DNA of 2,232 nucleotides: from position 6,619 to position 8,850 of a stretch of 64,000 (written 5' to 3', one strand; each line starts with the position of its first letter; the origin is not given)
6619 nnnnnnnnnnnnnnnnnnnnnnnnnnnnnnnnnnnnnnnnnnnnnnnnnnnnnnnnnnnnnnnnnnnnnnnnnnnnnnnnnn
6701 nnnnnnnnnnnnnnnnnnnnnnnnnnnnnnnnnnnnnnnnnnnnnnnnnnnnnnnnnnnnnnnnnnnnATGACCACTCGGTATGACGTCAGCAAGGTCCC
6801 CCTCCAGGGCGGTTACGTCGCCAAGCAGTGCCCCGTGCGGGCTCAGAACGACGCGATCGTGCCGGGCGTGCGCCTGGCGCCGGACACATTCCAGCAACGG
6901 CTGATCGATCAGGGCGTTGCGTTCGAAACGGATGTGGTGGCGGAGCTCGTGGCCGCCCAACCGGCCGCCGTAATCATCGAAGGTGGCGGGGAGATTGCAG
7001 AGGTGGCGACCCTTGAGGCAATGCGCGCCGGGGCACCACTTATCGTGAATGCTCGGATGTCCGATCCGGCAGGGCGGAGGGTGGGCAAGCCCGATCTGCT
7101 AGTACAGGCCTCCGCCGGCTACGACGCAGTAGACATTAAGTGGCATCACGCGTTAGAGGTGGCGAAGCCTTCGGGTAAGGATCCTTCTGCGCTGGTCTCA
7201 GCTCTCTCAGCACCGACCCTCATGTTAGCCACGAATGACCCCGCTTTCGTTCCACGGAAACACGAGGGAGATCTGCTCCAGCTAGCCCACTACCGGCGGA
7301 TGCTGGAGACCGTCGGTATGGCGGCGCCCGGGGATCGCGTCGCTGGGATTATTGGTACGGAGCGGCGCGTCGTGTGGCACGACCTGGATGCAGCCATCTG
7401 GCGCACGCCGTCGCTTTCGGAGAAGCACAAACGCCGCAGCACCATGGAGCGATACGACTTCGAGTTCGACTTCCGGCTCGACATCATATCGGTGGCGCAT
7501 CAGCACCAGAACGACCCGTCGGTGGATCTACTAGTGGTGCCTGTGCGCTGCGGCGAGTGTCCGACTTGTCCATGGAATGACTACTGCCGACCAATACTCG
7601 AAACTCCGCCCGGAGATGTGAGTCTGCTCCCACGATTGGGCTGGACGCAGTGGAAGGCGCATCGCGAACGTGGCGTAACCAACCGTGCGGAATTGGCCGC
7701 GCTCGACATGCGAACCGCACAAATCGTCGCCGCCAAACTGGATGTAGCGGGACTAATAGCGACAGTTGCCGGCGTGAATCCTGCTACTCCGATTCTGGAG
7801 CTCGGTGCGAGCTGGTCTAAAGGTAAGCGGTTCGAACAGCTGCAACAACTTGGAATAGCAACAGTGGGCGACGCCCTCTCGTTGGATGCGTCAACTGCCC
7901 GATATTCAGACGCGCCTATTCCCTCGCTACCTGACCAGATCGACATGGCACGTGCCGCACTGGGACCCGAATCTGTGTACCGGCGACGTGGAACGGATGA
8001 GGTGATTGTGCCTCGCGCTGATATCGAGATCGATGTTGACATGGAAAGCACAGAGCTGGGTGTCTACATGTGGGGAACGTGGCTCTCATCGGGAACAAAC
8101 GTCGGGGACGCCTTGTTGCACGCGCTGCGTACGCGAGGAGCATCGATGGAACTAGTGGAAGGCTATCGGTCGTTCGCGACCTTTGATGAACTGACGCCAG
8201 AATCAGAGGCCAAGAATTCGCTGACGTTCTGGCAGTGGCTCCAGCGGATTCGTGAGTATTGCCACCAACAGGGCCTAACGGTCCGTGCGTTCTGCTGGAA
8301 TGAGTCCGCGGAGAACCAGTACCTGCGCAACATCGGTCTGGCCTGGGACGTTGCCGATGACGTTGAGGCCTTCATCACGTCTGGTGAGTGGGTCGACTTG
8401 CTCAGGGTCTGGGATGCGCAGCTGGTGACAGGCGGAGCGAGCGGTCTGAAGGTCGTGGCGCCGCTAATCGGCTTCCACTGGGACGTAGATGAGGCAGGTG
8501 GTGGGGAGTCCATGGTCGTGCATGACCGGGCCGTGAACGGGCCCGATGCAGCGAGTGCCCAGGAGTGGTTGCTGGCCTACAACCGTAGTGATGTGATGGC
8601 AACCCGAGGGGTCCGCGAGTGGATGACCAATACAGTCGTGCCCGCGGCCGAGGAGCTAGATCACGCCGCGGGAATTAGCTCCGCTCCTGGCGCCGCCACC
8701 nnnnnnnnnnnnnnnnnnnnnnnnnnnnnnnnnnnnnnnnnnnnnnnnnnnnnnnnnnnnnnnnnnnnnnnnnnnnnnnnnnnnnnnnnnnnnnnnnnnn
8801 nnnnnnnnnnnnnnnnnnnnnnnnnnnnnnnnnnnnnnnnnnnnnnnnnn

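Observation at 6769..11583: Single-chain fusion of a RecB/Cas4-like nuclease, a DEDD exonuclease and a complete MmeI-type restriction-methylase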

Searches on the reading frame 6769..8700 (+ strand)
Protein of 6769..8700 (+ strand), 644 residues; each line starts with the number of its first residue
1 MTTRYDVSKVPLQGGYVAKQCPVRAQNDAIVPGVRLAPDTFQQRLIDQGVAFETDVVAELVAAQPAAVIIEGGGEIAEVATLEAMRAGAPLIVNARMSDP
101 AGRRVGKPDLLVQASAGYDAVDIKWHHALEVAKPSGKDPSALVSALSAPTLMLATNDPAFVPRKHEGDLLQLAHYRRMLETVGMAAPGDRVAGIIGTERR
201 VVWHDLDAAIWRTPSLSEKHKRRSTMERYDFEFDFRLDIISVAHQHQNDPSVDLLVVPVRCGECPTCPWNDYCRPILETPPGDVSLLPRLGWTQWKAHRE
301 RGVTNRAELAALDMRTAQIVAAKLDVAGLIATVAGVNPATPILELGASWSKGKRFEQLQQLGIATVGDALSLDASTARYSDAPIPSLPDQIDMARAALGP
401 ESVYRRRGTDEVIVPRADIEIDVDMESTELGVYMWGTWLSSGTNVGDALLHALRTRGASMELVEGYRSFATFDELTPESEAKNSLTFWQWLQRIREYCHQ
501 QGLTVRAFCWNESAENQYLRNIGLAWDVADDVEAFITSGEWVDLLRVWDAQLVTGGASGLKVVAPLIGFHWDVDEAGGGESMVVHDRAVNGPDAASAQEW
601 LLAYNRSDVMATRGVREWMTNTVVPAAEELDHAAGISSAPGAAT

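Call 18: search_protein_families(library=pfam, proteins=[window:6769-8700:+], max_evalue=10)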
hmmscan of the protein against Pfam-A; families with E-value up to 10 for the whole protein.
window:6769-8700:+ (644 aa): 1 family
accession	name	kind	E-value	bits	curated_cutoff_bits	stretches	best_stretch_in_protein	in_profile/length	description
PF13482.12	RNase_H_2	-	6.7e-07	29.8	22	1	540-619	88-164/165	RNase_H superfamily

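Call 19: search_solved_structures(query=window:6769-8700:+, max_evalue=10, show_alignments=2)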
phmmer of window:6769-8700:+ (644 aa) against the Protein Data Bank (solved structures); distinct sequences matched with E-value up to 10: 7.
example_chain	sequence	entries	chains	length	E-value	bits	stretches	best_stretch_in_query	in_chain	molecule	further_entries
6cyj_A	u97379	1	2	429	0.51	11.6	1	397-478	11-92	HTH-type transcriptional regulator PrpR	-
6cyy_A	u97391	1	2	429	0.58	11.5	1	397-478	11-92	HTH-type transcriptional regulator PrpR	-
6cz6_A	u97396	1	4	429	0.58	11.5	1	397-478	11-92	HTH-type transcriptional regulator PrpR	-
1ozj_A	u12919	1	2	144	0.66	11.3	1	196-249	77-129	SMAD 3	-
6zmn_A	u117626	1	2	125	0.92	10.8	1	196-247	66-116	Mothers against decapentaplegic homolog 3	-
5od6_A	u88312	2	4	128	1.1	10.5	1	196-247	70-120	Mothers against decapentaplegic homolog 3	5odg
1mhd_A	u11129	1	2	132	1.5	10.1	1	196-246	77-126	SMAD3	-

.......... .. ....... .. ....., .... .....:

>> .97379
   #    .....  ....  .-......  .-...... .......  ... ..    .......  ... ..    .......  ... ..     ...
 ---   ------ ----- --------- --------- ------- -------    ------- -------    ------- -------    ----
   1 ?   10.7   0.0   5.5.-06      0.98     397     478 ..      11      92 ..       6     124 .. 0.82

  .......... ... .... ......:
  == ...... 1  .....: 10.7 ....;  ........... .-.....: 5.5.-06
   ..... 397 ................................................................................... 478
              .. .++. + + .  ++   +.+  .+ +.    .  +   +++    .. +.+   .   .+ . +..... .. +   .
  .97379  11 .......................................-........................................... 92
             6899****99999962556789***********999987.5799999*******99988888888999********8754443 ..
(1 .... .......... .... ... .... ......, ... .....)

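Call 29: search_protein_representatives(protein=window:6769-8700:+)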
Query: 644 residues. Proteins with E-value up to 0.001 (for the whole library): 1146; up to 1e-10: 784; up to 1e-30: 342. The best 150 are listed.
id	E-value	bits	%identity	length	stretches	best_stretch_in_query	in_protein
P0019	5.8e-184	629.3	53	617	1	10-621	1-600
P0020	1.1e-171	588.7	51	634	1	2-622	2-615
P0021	1.5e-169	581.7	49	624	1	3-632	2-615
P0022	1.4e-162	558.6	47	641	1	6-633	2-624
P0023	8.1e-150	516.5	48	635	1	4-640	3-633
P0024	2.9e-148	511.4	48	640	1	3-632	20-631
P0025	4.1e-144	497.6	46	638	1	12-630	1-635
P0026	3.7e-141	487.9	58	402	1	223-625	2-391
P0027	3.9e-133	461.4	45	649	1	1-632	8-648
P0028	3.2e-132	458.4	46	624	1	1-620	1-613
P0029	8.1e-127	440.5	52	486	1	32-502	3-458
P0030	4.3e-125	434.8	46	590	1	49-630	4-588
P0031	6.6e-125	434.2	46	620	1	7-620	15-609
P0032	1.6e-123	429.6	45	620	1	1-623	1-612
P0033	3.4e-123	428.5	60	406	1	1-329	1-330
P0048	7.3e-102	358.1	43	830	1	5-619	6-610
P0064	3.7e-91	322.7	41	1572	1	7-632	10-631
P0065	6.8e-91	321.8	49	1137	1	2-443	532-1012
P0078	1.7e-83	297.4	40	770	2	356-628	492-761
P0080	5.0e-83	295.8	39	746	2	358-641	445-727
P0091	3.9e-77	276.4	39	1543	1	48-629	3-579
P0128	1.3e-62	228.4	37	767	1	11-621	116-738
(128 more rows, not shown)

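Call 30: search_protein_families(library=pfam, proteins=[P0064, P0091, P0065, P0048, P0078, P0080, P0128, P0019], max_evalue=0.001)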
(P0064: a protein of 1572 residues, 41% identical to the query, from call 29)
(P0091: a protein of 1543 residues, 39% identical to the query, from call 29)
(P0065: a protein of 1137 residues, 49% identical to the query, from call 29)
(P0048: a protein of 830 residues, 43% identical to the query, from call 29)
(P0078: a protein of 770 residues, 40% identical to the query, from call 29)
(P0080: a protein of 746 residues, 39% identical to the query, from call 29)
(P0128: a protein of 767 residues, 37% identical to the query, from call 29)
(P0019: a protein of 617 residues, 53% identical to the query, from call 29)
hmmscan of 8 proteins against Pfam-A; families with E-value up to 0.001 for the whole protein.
P0064 (1572 aa): 7 families
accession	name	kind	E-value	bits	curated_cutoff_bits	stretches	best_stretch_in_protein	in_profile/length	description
PF20473.4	MmeI_Mtase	-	7e-38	130.7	27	1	1018-1244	11-249/259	MmeI, DNA-methyltransferase domain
PF20464.3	MmeI_N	-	8.1e-17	62.6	27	1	677-852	4-180/181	MmeI, N-terminal domain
PF20466.3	MmeI_TRD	-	3.7e-12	46.5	27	1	1289-1476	22-206/207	MmeI, target recognition domain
PF13482.12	RNase_H_2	-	1.7e-11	44.7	22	1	437-618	5-164/165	RNase_H superfamily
PF20465.4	MmeI_hel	-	7.7e-11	43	27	1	860-935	2-75/75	MmeI, helicase spacer domain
PF07669.17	Eco57I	-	1.8e-07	31.8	25.3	1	1082-1205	3-142/171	Eco57I restriction-modification methylase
PF20467.3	MmeI_C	-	0.00089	19.9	27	0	1483-1564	7-81/83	MmeI, C-terminal domain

P0091 (1543 aa): 8 families
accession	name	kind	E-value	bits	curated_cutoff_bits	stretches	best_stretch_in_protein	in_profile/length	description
PF20473.4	MmeI_Mtase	-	3.3e-80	269.4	27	1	960-1219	6-249/259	MmeI, DNA-methyltransferase domain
PF20466.3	MmeI_TRD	-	4.4e-54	183.4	27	1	1260-1456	9-207/207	MmeI, target recognition domain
PF20464.3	MmeI_N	-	1.2e-27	97.8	27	1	633-797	3-180/181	MmeI, N-terminal domain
PF20467.3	MmeI_C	-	9.8e-22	77.4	27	1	1457-1533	2-79/83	MmeI, C-terminal domain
PF20465.4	MmeI_hel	-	9.7e-21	74.8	27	1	803-881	1-75/75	MmeI, helicase spacer domain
PF13482.12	RNase_H_2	-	8.3e-10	39.3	22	1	387-569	6-164/165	RNase_H superfamily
PF07669.17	Eco57I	-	0.00072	20.1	25.3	0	1036-1178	2-146/171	Eco57I restriction-modification methylase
PF02384.22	N6_Mtase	-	0.00082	19.2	20.4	0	977-1138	50-160/311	N-6 DNA Methylase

P0065 (1137 aa): 4 families
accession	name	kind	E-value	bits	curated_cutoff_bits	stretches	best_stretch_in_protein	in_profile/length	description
PF13620.12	CarboxypepD_reg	-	2e-09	38.1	32.3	1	12-70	1-57/82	Carboxypeptidase regulatory-like domain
PF17210.9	SdrD_B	-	2e-09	38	29.7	1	20-78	18-75/112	SdrD B-like domain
PF17802.7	SpaA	-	0.00015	22.3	23.1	1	15-66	5-57/91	Prealbumin-like fold domain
PF13715.12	CarbopepD_reg_2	-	0.00069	20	32.2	0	13-68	1-51/88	CarboxypepD_reg-like domain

P0048 (830 aa): 1 family
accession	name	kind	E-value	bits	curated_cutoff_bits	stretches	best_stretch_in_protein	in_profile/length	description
PF13482.12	RNase_H_2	-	5.7e-11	43.1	22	1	462-610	41-164/165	RNase_H superfamily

P0078 (770 aa): 1 family
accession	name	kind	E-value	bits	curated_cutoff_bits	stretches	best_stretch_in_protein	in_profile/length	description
PF13482.12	RNase_H_2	-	2e-08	34.8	22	1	668-752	86-164/165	RNase_H superfamily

P0080 (746 aa): 1 family
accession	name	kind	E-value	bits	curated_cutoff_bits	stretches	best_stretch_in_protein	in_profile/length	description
PF13482.12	RNase_H_2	-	8.6e-08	32.7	22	1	621-705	86-164/165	RNase_H superfamily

P0128 (767 aa): 5 families
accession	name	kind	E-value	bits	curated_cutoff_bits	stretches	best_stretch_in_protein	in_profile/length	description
PF13560.12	HTH_31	-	4.2e-10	40.2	27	1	28-78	11-62/64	Helix-turn-helix domain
PF01381.28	HTH_3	-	3.1e-09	37.2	23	1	29-74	7-52/55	Helix-turn-helix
PF13482.12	RNase_H_2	-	4.8e-08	33.5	22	1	655-734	90-162/165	RNase_H superfamily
PF13384.12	HTH_23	-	0.00012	22.2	24.6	1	23-51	10-37/50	Homeodomain-like domain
PF13443.12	HTH_26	-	0.00055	20.6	22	0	28-72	7-52/63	Cro/C1-type HTH DNA-binding domain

P0019 (617 aa): 1 family
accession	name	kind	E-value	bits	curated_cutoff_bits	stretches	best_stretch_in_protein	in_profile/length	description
PF13482.12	RNase_H_2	-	6.1e-07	30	22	1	480-598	63-164/165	RNase_H superfamily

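Call 42: find_related_loci(query=A1, collection=genome_contigs, flank=10000)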
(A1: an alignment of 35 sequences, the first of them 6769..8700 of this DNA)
Query A1 (644 aa) in genome_contigs; peptide patterns used: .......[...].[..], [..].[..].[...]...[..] (x = any residue, [..] = any of these).
599 stretches matched a pattern (row limit reached: there are more); 588 encode a relative of the query (tblastn E <= 1e-3); the best 80 are kept; 80 distinct loci.
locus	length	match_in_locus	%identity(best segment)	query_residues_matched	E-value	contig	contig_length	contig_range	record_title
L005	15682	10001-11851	56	1-630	0e+0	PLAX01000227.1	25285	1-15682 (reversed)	MAG: Candidatus Dormiibacterota bacterium isolate bog_852 73.20111000_S2D.15_contig_657, whole genome shotgun sequence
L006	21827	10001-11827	56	1-630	0e+0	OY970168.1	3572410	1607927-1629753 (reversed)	MAG: uncultured Solirubrobacterales bacterium isolate MFD00008.bin.c.3 genome assembly, chromosome: 1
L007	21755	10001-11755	53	1-638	0e+0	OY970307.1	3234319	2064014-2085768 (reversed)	MAG: Candidatus Dormibacteraeota bacterium isolate MFD04463.bin.c.11 genome assembly, chromosome: 1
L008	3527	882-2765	53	1-631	0e+0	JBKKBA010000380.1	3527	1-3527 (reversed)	MAG: Actinomycetota bacterium isolate swi_bin.332 S1Ck127_17895669_flag_1_multi_8.0000_len_3527, whole genome shotgun se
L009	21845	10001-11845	55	1-629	0e+0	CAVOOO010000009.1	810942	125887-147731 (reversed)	MAG: uncultured Chloroflexia bacterium isolate MFD00082.bin.2.3 genome assembly, contig: contig_5726, whole genome shotg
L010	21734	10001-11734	54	1-631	0e+0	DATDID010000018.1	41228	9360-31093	MAG TPA_asm: Candidatus Dormiibacterota bacterium isolate SMAG_U295 k141_1390416, whole genome shotgun sequence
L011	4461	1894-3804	51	4-639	0e+0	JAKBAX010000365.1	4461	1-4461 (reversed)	MAG: Actinomycetes bacterium isolate ZJ3.bin39 NODE_26759_length_4461_cov_1.322796, whole genome shotgun sequence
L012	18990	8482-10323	52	1-630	5e-180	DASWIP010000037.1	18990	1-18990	MAG TPA_asm: Actinomycetota bacterium isolate SMAG_U2872 k141_1189952, whole genome shotgun sequence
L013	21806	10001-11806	49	1-619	9e-180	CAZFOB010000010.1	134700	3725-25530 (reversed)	MAG TPA_asm: uncultured Actinomycetes bacterium isolate SRP136066_co1_427 genome assembly, contig: NODE_57_length_134700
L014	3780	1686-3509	50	1-621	0e+0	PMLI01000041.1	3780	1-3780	MAG: Acidimicrobiaceae bacterium isolate fen_671 73.20120600_E1D.138_contig_384279, whole genome shotgun sequence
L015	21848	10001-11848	47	1-632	1e-176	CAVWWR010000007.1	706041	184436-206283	MAG: uncultured Acidimicrobiales bacterium isolate MFD03399.bin.2.90 genome assembly, contig: contig_2080, whole genome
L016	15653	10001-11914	47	1-643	2e-172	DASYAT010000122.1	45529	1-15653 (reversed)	MAG TPA_asm: Streptosporangiaceae bacterium isolate SMAG_U4888 k141_700672, whole genome shotgun sequence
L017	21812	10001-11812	48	1-619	1e-172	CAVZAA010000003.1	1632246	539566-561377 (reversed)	MAG: uncultured Actinomycetota bacterium isolate MFD02248.bin.3.127 genome assembly, contig: contig_15324, whole genome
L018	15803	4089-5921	49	1-619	4e-172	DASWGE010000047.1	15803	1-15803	MAG TPA_asm: Streptosporangiaceae bacterium isolate SMAG_U2807 k141_756570, whole genome shotgun sequence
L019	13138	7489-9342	55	1-631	0e+0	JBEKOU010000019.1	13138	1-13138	MAG: Candidatus Dormibacteria bacterium isolate SPRUCE 448 SPRUCE_448_19, whole genome shotgun sequence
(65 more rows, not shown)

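Call 49: find_related_loci(query=A1, collection=viral_contigs, flank=10000)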
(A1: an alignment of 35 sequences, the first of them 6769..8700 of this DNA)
Query A1 (644 aa) in viral_contigs; peptide patterns used: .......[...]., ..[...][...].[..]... (x = any residue, [..] = any of these).
54 stretches matched a pattern; 1 encode a relative of the query (tblastn E <= 1e-3); 1 distinct loci.
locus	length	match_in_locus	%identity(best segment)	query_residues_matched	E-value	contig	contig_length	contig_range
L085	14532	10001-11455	24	21-624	4e-13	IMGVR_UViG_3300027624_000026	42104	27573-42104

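Call 55: predict_structure(alignment_id=A1)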
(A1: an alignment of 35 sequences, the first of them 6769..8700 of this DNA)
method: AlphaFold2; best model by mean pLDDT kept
length: 644 residues; sequences in the alignment: 35
mean_pLDDT: 93.1   pTM: 0.90
mean pLDDT of the five models: 93.1, 92.2, 92.2, 91.6, 90.9
residues with pLDDT >= 90: 556; 70-90: 53; 50-70: 27; < 50: 8
segments of 3 or more residues with pLDDT < 50: 637-644
pLDDT, mean of each block of 10 residues (from residue 1): 86 97 97 96 96 98 97 96 98 98 98 97 97 88 97 96 97 98 97 97 98 85 97 97 97 96 95 97 96 93 97 96 93 93 79 84 92 96 94 97 97 96 96 97 65 61 89 93 95 93 95 95 94 97 98 96 97 94 96 96 98 97 96 61 36
secondary structure, 60 per line:
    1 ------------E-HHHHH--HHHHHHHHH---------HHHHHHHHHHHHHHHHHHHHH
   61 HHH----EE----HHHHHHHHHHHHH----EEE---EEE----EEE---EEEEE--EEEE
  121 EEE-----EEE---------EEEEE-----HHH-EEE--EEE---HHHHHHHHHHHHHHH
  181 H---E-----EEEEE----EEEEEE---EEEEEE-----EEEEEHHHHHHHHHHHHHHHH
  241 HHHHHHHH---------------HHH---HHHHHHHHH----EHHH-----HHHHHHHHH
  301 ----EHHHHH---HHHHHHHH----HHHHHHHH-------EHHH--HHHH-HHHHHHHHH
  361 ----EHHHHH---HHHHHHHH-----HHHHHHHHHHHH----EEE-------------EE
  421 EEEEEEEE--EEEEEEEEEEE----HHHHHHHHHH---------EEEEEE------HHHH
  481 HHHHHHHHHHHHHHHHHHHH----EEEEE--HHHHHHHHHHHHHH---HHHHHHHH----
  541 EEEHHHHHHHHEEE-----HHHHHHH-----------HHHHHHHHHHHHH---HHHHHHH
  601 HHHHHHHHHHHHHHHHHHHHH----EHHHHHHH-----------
elements in order: H15-19 H22-30 H40-63 H74-86 E91-93 E97-99 E104-106 E110-114 E117-123 E129-131 E141-145 E155-157 E160-162 H166-181 E191-195 E200-205 E209-214 E220-224 H225-248 H270-278 H292-300 H306-310 H314-321 H326-333 H347-350 H352-360 H366-370 H374-381 H387-398 E403-405 E419-428 E431-441 H446-455 E465-470 H477-500 E505-509 H512-525 H529-536 E541-543 H544-551 E552-554 H560-566 H578-590 H594-621 H627-633

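Call 57: fold_search(model_id=the predicted structure, library=pdb)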
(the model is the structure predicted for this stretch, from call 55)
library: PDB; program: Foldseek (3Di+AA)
matches with E <= 10: 147; with E <= 0.001: 0
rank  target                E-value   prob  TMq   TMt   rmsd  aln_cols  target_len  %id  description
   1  7mi4_A                9.1e-03  0.89  0.17  0.20  18.3       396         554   11  Symmetrical PAM-PAM prespacer bound Cas4/Cas1/Cas2 complex (released 2021-11-17)
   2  8d3l_I                1.9e-02  0.96  0.18  0.45   9.7       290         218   12  Type I-C Cas4-Cas1-Cas2 complex bound to a PAM/PAM prespacer (released 2022-11-02)
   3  7mi5_A                2.2e-02  1.00  0.23  0.26   5.8       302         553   15  Asymmetrical PAM-Non PAM prespacer bound Cas4/Cas1/Cas2 complex (released 2021-11-17)
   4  3v9u_C                3.2e-02  0.75  0.14  0.33   9.2       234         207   12  Crystal structure of RNase T in complex with a preferred ssDNA (AAT) with two Mg in the active site (released 2012-07-11)
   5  3nh1_C                5.1e-02  0.69  0.14  0.33   9.2       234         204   12  Crystal structure of RNase T in complex with a preferred ssDNA (TAGG) with two Mg in the active site (released 2011-02-16)
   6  4l8r_E                8.5e-02  0.89  0.17  0.36   7.6       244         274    8  Structure of mrna stem-loop, human stem-loop binding protein and 3'hexo ternary complex (released 2013-07-10)
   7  4qoz_B                9.9e-02  0.89  0.17  0.36   7.1       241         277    9  Crystal structure of the histone mRNA stem-loop, stem-loop binding protein (phosphorylated), and 3'hExo ternary comple (released 2014-07-23)
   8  5zyu_A                1.2e-01  0.84  0.18  0.46  11.1       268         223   10  The crystal structure of humanMGME1 with single strand DNA2 (released 2018-09-19)
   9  8xa9_A                1.3e-01  0.90  0.15  0.39   9.8       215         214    9  Human MGME1 in complex with 5'-overhang DNA (released 2024-03-20)
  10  5zyv_A                1.3e-01  0.89  0.15  0.42  11.0       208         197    9  Crystal structure of human MGME1 with single strand DNA2 and Ca2+ (released 2018-09-19)
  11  4l8r_B                1.3e-01  0.84  0.17  0.35   7.1       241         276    8  Structure of mrna stem-loop, human stem-loop binding protein and 3'hexo ternary complex (released 2013-07-10)
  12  4r5q                  1.3e-01  0.92  0.12  0.32   9.1       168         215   12  Crystal structure and nuclease activity of the CRISPR-associated Cas4 protein Pcal_0546 from Pyrobaculum calidifontis co (released 2014-09-17)
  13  5zyt_B                1.6e-01  0.82  0.15  0.37  10.8       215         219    8  Crystal structure of human MGME1 with 3' overhang double strand DNA3 (released 2018-09-19)
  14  8xa9_B                1.7e-01  0.85  0.16  0.42  10.0       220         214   11  Human MGME1 in complex with 5'-overhang DNA (released 2024-03-20)
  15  5zyt_A                1.9e-01  0.80  0.18  0.47  11.3       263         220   10  Crystal structure of human MGME1 with 3' overhang double strand DNA3 (released 2018-09-19)
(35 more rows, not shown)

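Call 58: search_solved_structures(query=A1, max_evalue=10, show_alignments=3)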
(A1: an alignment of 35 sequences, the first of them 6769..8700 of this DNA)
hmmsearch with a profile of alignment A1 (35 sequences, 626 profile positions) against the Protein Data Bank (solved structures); distinct sequences matched with E-value up to 10: 0.
